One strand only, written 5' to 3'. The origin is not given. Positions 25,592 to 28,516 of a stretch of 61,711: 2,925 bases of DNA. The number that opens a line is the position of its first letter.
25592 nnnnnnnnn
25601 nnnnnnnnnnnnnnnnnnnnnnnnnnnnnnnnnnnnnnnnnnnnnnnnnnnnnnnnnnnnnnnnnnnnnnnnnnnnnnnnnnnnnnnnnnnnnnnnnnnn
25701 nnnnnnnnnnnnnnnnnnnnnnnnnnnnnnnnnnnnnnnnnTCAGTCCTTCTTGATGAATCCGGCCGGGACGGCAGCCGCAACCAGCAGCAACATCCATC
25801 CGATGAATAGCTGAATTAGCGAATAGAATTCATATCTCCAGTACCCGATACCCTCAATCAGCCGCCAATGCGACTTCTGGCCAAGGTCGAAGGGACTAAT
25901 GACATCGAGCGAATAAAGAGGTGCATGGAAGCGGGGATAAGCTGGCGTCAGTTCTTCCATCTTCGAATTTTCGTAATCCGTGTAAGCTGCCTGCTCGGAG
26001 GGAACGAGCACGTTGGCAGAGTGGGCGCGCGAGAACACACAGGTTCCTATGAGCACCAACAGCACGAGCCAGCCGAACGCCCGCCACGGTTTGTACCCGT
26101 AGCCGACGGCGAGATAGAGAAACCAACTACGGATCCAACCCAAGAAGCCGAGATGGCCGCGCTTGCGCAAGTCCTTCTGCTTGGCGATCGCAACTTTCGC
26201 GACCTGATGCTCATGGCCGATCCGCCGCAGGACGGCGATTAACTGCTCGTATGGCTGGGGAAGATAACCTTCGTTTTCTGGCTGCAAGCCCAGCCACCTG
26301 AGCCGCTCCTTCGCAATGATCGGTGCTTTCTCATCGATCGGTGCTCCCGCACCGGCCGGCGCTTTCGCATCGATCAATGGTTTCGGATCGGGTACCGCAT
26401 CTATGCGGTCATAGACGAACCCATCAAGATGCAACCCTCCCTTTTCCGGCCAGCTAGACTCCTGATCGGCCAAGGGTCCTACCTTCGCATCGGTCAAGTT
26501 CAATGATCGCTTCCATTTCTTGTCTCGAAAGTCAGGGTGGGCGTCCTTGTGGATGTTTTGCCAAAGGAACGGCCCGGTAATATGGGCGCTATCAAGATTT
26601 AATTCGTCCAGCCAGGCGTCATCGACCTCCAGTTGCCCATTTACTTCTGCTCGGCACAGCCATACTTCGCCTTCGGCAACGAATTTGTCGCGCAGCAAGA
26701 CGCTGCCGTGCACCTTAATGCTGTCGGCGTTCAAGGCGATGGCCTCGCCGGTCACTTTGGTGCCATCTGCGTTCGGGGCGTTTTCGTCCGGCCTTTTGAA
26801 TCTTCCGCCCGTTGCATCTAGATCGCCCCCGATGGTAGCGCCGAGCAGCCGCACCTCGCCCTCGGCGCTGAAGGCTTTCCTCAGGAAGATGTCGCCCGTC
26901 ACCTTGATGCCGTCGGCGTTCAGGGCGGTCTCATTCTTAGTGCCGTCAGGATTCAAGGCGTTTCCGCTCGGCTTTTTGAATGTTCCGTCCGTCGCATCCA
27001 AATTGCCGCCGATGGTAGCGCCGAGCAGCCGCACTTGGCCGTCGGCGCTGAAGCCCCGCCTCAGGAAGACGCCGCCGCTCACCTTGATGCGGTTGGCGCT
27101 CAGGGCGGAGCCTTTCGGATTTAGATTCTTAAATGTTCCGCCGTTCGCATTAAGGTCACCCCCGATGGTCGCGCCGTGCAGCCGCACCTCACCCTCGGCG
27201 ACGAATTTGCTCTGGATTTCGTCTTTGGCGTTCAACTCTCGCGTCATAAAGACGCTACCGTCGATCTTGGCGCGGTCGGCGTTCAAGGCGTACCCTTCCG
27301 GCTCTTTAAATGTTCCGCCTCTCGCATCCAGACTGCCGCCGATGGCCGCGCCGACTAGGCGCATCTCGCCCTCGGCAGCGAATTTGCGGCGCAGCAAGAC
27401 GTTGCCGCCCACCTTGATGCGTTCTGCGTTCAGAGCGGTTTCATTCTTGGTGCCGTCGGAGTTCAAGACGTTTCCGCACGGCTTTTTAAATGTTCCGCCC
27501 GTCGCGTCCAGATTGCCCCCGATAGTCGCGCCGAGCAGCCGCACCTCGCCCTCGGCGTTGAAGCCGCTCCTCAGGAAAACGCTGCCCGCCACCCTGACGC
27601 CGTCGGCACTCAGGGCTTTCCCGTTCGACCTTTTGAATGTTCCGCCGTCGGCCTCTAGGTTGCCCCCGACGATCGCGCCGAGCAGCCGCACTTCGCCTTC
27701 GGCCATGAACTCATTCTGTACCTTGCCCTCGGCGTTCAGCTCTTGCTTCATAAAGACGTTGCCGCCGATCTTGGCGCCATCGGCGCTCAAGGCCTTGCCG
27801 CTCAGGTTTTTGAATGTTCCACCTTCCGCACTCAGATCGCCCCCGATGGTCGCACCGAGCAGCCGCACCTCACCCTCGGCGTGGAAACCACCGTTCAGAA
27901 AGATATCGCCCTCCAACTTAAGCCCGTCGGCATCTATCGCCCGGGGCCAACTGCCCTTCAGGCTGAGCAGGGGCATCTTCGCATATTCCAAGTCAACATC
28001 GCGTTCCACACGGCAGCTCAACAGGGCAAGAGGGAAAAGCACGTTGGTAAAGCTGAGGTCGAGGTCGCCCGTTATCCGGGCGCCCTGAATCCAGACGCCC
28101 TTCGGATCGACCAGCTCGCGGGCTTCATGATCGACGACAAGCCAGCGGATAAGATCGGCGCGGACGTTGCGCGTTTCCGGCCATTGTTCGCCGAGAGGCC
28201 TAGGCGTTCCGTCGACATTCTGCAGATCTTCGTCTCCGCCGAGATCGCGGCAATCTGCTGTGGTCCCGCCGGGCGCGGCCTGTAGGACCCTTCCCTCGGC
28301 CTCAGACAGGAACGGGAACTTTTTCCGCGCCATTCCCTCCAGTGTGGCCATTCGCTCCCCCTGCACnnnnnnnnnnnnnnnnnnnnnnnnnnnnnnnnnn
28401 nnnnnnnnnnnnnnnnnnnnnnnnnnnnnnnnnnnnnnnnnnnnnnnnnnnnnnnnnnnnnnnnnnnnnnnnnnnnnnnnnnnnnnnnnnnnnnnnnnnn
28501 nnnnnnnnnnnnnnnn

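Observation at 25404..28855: The 870-aa repeat protein gene is bracketed by mosaic repeat arrays: module A direct, modules B/C inverted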

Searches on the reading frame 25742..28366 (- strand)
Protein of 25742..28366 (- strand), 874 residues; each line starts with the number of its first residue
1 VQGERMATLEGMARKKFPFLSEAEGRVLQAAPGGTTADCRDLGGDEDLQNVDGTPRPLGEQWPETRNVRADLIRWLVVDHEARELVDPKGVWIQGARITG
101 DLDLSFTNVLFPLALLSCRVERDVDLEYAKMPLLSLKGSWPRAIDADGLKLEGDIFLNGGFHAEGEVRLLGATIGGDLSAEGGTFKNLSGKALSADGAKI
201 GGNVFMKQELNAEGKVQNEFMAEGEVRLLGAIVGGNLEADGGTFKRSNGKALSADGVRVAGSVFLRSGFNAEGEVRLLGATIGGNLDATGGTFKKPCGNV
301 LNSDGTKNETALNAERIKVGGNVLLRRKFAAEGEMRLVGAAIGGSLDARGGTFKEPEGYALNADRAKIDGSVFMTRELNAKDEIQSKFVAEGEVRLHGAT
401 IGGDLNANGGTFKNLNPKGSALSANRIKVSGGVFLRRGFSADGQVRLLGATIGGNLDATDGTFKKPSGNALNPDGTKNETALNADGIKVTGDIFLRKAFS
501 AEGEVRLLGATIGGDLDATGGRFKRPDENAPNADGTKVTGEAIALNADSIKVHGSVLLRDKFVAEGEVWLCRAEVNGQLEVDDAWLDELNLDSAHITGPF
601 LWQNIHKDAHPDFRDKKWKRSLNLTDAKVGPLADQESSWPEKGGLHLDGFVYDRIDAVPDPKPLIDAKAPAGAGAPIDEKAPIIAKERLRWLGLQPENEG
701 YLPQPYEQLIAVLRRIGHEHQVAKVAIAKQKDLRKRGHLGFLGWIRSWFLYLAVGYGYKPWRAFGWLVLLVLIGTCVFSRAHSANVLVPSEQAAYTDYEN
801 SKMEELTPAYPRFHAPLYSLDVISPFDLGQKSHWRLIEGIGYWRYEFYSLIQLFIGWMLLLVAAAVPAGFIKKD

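Call 11: search_protein_families(library=pfam, proteins=[window:25742-28366:-], max_evalue=0.01)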
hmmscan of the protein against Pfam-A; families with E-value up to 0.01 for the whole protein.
window:25742-28366:- (874 aa): 1 family
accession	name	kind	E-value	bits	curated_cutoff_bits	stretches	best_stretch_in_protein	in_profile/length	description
PF13576.12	Pentapeptide_3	-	0.00067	20.3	27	0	392-414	8-30/48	Pentapeptide repeats (9 copies)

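Call 18: find_homologous_proteins(query=window:25742-28366:-)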
Query window:25742-28366:- (874 aa): 3598 proteins with E <= 0.001 among 8000 candidates; the best 120 are listed.
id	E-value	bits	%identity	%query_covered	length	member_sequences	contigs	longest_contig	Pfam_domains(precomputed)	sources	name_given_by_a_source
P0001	0.0e+0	1977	100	99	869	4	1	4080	-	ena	-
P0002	0.0e+0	1104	53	99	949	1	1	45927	-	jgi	jgi:hypothetical protein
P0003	0.0e+0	1049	53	99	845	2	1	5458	-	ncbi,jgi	jgi:hypothetical protein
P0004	0.0e+0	1043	51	94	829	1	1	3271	-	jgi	jgi:sRNA-binding regulator protein Hfq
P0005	0.0e+0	1022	55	99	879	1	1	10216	-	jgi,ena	-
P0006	7.5e-295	999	66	59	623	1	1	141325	-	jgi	jgi:hypothetical protein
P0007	3.2e-293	993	52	99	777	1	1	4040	-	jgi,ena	-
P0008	5.9e-286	969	60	65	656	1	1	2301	-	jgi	jgi:hypothetical protein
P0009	4.8e-283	960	60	59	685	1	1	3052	-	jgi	-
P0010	8.3e-282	956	58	65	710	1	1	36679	-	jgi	jgi:predicted acyltransferase (DUF342 family)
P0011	1.3e-267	909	57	65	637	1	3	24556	-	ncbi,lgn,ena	-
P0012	2.1e-255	868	53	99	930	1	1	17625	PF11634.14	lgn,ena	-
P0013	1.1e-253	862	57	59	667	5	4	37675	-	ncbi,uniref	ncbi:hypothetical protein [Candidatus Binatus sp.]|uniref:hypothetical protein n=1 Tax=Candidatus Bi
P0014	2.7e-251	855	61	59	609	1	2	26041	-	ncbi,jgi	-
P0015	1.4e-249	849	57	71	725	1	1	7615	-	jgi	-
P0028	2.7e-222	759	57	59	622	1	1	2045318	-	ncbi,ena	-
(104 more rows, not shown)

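Call 27: search_protein_families(library=ncbifam, proteins=[window:25742-28351:-], max_evalue=0.01)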
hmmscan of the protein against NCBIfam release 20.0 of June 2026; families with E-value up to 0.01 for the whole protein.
window:25742-28351:- (869 aa): 0 families

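Call 36: search_protein_families(library=padloc, proteins=[window:25742-28351:-, L017:8055-8951:-, L012:8089-9594:+], max_evalue=0.01)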
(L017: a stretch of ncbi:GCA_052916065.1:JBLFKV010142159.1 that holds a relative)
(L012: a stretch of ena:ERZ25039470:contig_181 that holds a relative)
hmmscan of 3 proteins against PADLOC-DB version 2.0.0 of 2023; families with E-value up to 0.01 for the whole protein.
window:25742-28351:- (869 aa): 0 families

L017:8055-8951:- (298 aa): 10 families
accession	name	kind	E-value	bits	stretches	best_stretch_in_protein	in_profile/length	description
PDLC03657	mREase_IV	-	2.4e-83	278.1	1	4-296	16-315/317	Type IV methyl-directed restriction enzyme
PDLC04796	PDC-S02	-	4e-30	103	1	123-297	211-381/390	-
PDLC04819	PDC-S02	-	3.2e-26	90.3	1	118-275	158-309/334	-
PDLC04806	PDC-S02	-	2.8e-19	67.5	1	129-276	159-304/324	-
PDLC04815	PDC-S02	-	1.8e-12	45.2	1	139-274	188-320/346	-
PDLC03663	mREase_IV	-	8.2e-12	42.6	1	151-275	408-526/544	Type IV methyl-directed restriction enzyme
PDLC03051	REase_MTase_I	-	6.3e-05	18.2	1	189-265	74-148/1591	Type I restriction enzyme-methyltransferase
PDLC03203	mREase_II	-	0.00017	18.9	1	156-277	253-376/393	Type II methyl-directed restriction enzyme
PDLC02235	AbiEi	-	0.00027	18.6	1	15-74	8-67/240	AbiEi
PDLC02257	AbiEi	-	0.0013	16.2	1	43-95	38-91/240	AbiEi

L012:8089-9594:+ (501 aa): 0 families

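Call 37: search_solved_structures(query=window:25742-28351:-, max_evalue=0.1)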
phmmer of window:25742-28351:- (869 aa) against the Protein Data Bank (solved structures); distinct sequences matched with E-value up to 0.1: 0.

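Call 41: find_encoding_contigs(protein=P0028, flank=5000, max_places=2)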
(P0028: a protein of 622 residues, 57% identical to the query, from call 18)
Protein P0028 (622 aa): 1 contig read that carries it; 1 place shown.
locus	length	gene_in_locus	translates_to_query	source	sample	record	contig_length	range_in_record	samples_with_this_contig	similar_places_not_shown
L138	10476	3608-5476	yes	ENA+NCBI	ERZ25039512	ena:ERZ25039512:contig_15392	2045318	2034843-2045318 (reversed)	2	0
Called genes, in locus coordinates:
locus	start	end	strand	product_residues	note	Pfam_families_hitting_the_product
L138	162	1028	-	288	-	PF00483:NTP_transferase, PF12804:NTP_transf_3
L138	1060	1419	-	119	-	PF21157:DksA_N, PF01258:zf-dskA_traR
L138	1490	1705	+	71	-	PF01969:Ni_insertion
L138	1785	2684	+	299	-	PF01969:Ni_insertion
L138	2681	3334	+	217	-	PF04055:Radical_SAM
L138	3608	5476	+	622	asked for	-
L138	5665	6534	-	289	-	PF07250:Glyoxal_oxid_N (faint), PF07646:Kelch_2 (faint), PF13418:Beta-prop_TYW4 (faint), PF24681:Kelch_KLHDC2_KLHL20_DRC7, PF01344:Kelch_1 (faint), PF24981:Beta-prop_ATRN-LZTR1 (faint), PF13415:Beta-prop_FBX42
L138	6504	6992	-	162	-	PF24681:Kelch_KLHDC2_KLHL20_DRC7 (weak), PF01344:Kelch_1 (weak)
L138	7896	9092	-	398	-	PF07250:Glyoxal_oxid_N (faint), PF07646:Kelch_2 (faint), PF24981:Beta-prop_ATRN-LZTR1 (faint), PF13964:Beta-prop_Calicin (faint), PF01344:Kelch_1 (weak), PF24681:Kelch_KLHDC2_KLHL20_DRC7, PF13418:Beta-prop_TYW4 (weak), PF13415:Beta-prop_FBX42, +1 more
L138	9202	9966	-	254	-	-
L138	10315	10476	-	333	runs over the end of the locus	PF00478:IMPDH (faint), PF03060:NMO, PF01070:FMN_dh (faint)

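Call 42: find_encoding_contigs(protein=P0002, flank=5000, max_places=2)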
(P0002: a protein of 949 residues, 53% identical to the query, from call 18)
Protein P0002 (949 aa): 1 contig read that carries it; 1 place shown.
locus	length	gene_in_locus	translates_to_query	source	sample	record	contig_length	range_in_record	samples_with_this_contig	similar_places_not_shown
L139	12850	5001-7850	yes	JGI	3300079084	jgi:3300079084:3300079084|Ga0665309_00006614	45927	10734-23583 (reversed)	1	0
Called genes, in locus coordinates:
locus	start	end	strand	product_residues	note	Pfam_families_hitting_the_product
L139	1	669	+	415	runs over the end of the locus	PF00768:Peptidase_S11, PF13354:Beta-lactamase2, PF07943:PBP5_C (weak)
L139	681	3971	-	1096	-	PF00211:Guanylate_cyc, PF13191:AAA_16, PF13424:TPR_12 (weak)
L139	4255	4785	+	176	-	PF11937:DUF3455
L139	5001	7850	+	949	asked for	-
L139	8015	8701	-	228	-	PF09365:DUF2461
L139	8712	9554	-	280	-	PF12146:Hydrolase_4, PF00561:Abhydrolase_1, PF12697:Abhydrolase_6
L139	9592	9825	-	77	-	PF01206:TusA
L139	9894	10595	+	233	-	PF01209:Ubie_methyltran (weak), PF13489:Methyltransf_23 (weak), PF08241:Methyltransf_11, PF08242:Methyltransf_12, PF13649:Methyltransf_25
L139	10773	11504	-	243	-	PF01323:DSBA, PF13462:Thioredoxin_4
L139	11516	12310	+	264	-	PF00106:adh_short, PF08659:KR, PF13561:adh_short_C2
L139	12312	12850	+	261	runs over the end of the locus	PF00106:adh_short, PF13561:adh_short_C2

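Call 43: find_encoding_contigs(protein=P0013, flank=5000, max_places=3)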
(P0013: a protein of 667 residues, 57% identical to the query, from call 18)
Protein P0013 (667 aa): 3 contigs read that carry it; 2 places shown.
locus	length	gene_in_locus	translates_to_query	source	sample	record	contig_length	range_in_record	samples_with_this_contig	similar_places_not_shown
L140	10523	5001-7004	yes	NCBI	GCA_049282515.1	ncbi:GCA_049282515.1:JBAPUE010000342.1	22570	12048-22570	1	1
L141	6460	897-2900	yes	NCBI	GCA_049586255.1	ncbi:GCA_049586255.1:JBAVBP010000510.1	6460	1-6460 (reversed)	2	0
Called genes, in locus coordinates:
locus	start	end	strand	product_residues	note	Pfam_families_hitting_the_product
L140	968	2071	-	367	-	PF18928:DUF5677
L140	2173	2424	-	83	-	-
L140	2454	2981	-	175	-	-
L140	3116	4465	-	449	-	-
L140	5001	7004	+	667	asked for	-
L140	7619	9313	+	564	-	-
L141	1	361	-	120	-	?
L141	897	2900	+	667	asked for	-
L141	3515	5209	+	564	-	-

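Call 81: predict_structure(alignment_id=A3)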
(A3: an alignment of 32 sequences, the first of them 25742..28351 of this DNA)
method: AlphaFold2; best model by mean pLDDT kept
length: 869 residues; sequences in the alignment: 32
mean_pLDDT: 88.1   pTM: 0.78
mean pLDDT of the five models: 88.1, 87.6, 87.0, 86.2, 86.1
residues with pLDDT >= 90: 555; 70-90: 211; 50-70: 69; < 50: 34
segments of 3 or more residues with pLDDT < 50: 41-54, 657-663, 667-670, 793-798
pLDDT, mean of each block of 10 residues (from residue 1): 87 93 95 81 46 61 95 94 95 94 96 93 97 94 97 93 98 96 93 98 93 94 98 97 92 98 94 98 96 65 85 98 94 98 96 93 98 88 95 98 94 89 98 94 98 96 63 85 98 93 98 94 59 73 98 95 96 96 96 95 84 89 95 93 95 57 49 70 94 90 93 87 88 82 83 81 90 87 73 50 77 87 84 82 88 84 61
secondary structure, 60 per line:
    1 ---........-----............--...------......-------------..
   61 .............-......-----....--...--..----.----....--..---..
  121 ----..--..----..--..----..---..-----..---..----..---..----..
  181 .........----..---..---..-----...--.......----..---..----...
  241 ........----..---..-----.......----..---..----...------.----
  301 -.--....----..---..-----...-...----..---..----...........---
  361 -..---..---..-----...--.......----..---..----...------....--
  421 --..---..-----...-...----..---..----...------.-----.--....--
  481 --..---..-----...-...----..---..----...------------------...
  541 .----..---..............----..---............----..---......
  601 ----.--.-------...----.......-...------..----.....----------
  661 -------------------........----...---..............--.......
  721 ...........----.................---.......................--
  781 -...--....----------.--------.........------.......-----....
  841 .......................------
elements in order (helices of 4 or more, strands of 3 or more residues): H4-11 H17-28 E31-33 H40-45 E62-64 H65-73 H75-80 E86-89 E92-94 E108-111 E179-189 E211-213 E216-222 E238-248 E265-271 E287-289 E305-308 E325-327 E329-331 E347-357 E379-381 E384-390 E406-408 E415-418 E435-437 E439-441 E457-459 E475-478 E495-497 E499-501 E517-519 E538-541 E551-564 E574-585 E595-600 E616-618 E623-629 E646-650 H680-687 H698-711 H714-731 H736-752 H756-778 E782-784 H810-818 H825-828 E829-831 H837-863

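Call 83: fold_search(model_id=the predicted structure, library=pdb)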
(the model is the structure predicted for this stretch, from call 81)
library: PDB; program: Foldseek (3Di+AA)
matches with E <= 10: 96; with E <= 0.001: 0
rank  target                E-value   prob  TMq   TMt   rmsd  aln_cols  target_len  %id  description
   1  7xz9_A                6.9e-03  0.33  0.12  0.18  16.8       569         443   12  Mutant (E236A) of the N-terminal domain of fucoidan lyase FdlA (released 2022-09-28)
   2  4rt6_A                2.3e-02  0.38  0.17  0.17  17.6       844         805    9  Structure of a complex between hemopexin and hemopexin binding protein (released 2016-05-18)
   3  7xz8                  2.7e-02  0.20  0.12  0.18  16.8       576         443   12  Mutant (K141A) of the N-terminal domain of fucoidan lyase FdlA (released 2022-09-28)
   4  7xzb_A                3.9e-02  0.12  0.09  0.15  18.6       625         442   12  Mutant (Y242A) of the N-terminal domain of fucoidan lyase FdlA (released 2022-09-28)
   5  7xza_A                6.1e-02  0.14  0.12  0.17  16.7       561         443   12  Mutant (Y242F) of the N-terminal domain of fucoidan lyase FdlA (released 2022-09-28)
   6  2xty_A                8.3e-02  0.47  0.12  0.31  10.3       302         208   15  Structure of QnrB1 (R167E-Trypsin Treated), a plasmid-mediated fluoroquinolone resistance protein (released 2010-10-27)
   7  4lsx_A                1.2e-01  0.14  0.11  0.13  19.4       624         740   12  Plant steroid receptor ectodomain bound to brassinolide and SERK1 co-receptor ectodomain (released 2013-09-04)
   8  7xzc_A                1.5e-01  0.09  0.11  0.17  17.4       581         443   13  Mutant (R240A) of the N-terminal domain of fucoidan lyase FdlA (released 2022-09-28)
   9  7koh_A                2.9e-01  0.12  0.15  0.20  15.6       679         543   11  Crystal structure of antigen 43 from Escherichia coli EDL933 (released 2022-03-09)
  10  2xty_B                3.4e-01  0.35  0.11  0.33  12.6       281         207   11  Structure of QnrB1 (R167E-Trypsin Treated), a plasmid-mediated fluoroquinolone resistance protein (released 2010-10-27)
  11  5dqa_A                4.5e-01  0.25  0.11  0.29   9.7       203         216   21  t3284 loop variant of beta1 (released 2016-08-31)
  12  2xtw_C                6.4e-01  0.12  0.11  0.26  11.9       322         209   10  Structure of QnrB1 (Full length), a plasmid-mediated fluoroquinolone resistance protein (released 2010-10-20)
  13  4ru5_C                7.3e-01  0.05  0.09  0.12  19.5       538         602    8  Crystal Structure of the Pseudomonas phage phi297 tailspike gp61 (released 2015-11-18)
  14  2xtw_D                9.2e-01  0.03  0.07  0.16  15.1       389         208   10  Structure of QnrB1 (Full length), a plasmid-mediated fluoroquinolone resistance protein (released 2010-10-20)
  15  3p4g_D                1.0e+00  0.12  0.13  0.26  12.2       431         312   12  X-ray crystal structure of a hyperactive, Ca2+-dependent, beta-helical antifreeze protein from an Antarctic bacterium (released 2011-04-27)
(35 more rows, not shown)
